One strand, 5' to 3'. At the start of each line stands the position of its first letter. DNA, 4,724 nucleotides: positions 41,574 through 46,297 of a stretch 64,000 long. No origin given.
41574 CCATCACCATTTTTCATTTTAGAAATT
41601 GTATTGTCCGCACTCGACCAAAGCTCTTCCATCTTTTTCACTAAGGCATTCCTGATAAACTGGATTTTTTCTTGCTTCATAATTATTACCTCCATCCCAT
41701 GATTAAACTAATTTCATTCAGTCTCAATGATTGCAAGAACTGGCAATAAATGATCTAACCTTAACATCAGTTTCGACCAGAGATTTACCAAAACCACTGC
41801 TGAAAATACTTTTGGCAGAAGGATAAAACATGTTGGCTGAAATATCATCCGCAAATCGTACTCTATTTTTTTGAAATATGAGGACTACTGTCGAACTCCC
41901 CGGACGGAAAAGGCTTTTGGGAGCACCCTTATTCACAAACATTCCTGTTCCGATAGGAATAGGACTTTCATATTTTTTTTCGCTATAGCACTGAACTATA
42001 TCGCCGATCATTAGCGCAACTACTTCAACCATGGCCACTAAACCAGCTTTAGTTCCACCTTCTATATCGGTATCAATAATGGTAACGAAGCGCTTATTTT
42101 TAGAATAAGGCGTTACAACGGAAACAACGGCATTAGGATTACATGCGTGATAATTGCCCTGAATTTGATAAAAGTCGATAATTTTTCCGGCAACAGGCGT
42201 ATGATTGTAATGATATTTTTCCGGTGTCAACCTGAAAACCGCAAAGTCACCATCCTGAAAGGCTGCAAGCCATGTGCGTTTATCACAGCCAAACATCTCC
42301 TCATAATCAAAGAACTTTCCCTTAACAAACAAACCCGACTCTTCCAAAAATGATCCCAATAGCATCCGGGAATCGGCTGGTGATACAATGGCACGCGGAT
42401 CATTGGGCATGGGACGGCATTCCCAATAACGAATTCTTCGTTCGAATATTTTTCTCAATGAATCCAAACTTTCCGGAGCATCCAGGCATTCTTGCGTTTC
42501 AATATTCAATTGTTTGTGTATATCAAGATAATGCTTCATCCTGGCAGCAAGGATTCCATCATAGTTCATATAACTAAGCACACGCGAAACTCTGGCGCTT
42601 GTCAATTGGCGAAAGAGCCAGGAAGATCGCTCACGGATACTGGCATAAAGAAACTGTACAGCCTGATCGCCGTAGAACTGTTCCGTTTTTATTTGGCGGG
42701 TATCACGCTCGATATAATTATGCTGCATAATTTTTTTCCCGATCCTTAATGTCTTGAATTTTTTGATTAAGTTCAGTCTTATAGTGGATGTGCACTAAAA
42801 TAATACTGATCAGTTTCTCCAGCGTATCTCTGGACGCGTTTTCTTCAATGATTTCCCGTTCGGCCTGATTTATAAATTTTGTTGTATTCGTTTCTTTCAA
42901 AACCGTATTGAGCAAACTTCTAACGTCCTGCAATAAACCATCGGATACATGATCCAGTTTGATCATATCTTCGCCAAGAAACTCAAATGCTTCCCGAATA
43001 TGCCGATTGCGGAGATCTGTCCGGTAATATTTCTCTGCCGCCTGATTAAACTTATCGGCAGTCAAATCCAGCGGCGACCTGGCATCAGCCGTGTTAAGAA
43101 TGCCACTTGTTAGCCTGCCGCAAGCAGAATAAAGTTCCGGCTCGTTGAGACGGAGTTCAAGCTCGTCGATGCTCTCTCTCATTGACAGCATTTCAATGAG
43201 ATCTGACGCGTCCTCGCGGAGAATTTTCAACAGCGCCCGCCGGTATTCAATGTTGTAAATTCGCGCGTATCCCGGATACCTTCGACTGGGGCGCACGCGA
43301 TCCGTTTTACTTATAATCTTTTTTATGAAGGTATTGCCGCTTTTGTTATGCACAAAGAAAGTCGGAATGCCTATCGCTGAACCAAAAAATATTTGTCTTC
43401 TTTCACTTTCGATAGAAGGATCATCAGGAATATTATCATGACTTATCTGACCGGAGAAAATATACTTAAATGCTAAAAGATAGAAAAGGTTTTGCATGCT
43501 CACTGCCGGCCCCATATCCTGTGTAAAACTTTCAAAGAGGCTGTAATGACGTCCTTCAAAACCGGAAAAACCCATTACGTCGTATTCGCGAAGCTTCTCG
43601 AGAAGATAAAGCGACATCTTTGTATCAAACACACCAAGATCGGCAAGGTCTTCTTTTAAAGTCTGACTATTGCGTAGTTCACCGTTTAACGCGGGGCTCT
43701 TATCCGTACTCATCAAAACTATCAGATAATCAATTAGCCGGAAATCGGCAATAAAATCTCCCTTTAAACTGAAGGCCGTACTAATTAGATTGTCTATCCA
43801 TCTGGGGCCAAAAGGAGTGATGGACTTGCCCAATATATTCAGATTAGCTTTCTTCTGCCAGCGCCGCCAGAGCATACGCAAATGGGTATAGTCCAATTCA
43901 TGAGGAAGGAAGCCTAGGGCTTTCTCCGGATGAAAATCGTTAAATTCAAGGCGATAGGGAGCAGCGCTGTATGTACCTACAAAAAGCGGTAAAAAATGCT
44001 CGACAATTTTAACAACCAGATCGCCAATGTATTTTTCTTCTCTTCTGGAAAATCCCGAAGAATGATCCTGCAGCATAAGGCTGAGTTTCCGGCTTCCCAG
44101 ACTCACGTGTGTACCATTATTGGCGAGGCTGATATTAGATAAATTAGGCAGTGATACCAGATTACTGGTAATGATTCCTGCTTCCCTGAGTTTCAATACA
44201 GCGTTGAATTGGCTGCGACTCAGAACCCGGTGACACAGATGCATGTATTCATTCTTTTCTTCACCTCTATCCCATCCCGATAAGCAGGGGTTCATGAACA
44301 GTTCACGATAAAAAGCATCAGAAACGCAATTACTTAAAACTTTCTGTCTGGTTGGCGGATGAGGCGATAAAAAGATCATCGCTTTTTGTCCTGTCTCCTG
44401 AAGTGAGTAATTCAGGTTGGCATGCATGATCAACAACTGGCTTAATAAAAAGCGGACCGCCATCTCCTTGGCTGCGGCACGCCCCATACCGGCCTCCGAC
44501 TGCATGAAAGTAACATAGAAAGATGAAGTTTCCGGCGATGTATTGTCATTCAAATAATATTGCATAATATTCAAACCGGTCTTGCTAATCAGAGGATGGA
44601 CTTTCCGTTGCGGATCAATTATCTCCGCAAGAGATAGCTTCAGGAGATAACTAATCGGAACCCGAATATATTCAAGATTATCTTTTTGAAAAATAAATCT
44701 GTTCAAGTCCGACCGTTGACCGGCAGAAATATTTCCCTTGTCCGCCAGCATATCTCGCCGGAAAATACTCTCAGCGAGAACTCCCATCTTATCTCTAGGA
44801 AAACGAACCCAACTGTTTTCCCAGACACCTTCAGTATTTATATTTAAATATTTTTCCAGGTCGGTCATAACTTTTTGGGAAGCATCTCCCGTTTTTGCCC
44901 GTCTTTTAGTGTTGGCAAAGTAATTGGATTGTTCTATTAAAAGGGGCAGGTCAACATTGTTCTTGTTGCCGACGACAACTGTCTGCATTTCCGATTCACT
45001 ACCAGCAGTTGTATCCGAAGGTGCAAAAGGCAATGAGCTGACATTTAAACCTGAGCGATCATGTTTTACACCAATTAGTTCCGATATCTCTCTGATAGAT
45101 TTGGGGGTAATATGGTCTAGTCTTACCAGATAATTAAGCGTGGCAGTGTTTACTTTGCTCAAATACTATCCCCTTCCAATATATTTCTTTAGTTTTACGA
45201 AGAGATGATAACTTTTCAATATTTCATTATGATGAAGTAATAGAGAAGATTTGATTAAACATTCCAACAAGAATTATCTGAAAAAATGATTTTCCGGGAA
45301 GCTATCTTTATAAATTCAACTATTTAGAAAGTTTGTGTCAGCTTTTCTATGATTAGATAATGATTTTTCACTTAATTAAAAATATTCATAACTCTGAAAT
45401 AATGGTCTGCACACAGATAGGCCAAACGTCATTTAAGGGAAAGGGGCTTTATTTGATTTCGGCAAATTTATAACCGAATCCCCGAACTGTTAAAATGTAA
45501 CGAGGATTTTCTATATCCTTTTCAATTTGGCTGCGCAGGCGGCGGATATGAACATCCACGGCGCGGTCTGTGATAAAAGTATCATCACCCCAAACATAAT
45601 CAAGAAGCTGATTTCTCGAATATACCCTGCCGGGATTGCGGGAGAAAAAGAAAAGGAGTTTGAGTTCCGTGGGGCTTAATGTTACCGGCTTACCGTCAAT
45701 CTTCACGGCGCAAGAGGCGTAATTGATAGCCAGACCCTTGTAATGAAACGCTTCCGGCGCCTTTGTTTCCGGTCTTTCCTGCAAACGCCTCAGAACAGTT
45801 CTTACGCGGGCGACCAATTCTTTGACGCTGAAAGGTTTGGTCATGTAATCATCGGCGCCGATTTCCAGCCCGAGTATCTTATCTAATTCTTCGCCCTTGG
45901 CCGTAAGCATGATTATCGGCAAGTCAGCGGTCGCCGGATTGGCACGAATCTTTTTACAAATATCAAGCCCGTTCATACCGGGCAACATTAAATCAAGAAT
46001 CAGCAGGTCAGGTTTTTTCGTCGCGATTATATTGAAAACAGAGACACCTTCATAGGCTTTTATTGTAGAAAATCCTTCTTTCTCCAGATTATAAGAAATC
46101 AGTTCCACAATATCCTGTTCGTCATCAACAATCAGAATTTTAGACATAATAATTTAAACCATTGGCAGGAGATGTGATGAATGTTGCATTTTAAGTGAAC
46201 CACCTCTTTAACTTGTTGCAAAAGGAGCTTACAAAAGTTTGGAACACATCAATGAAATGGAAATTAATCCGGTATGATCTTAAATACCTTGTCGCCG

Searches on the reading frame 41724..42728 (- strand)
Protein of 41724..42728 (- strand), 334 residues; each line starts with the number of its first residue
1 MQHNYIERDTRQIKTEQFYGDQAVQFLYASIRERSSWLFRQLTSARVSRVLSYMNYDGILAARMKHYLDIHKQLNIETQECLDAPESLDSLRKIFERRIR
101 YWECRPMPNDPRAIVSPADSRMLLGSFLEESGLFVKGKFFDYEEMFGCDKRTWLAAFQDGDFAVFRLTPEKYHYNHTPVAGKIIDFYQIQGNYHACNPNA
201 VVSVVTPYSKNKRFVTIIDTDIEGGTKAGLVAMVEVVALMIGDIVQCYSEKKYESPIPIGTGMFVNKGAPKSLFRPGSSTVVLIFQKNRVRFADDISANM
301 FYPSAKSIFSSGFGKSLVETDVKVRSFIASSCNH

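Call 83: search_protein_families(library=pfam, proteins=[window:41724-42728:-], max_evalue=0.00001)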
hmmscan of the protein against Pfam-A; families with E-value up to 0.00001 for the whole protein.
window:41724-42728:- (334 aa): 1 family
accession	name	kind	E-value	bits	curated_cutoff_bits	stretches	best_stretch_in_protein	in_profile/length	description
PF02666.20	PS_Dcarbxylase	-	4.1e-38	131.5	22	1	93-295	3-183/198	Phosphatidylserine decarboxylase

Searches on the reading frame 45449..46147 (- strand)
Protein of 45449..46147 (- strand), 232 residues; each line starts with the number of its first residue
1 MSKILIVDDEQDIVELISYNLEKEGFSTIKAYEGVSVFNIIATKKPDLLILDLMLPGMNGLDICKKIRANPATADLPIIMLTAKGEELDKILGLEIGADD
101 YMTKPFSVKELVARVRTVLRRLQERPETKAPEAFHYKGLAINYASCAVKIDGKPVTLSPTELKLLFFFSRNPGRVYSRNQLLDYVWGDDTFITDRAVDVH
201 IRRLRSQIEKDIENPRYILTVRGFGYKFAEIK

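Call 83: search_protein_families(library=pfam, proteins=[window:45449-46147:-], max_evalue=0.00001)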
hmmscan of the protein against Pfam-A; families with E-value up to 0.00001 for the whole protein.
window:45449-46147:- (232 aa): 2 families
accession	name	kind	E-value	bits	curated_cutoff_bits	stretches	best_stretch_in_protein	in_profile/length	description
PF00072.30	Response_reg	-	3.3e-30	105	30.2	1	4-116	1-111/111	Response regulator receiver domain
PF00486.34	Trans_reg_C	-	4e-29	101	26.2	1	152-228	1-77/77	Transcriptional regulatory protein, C terminal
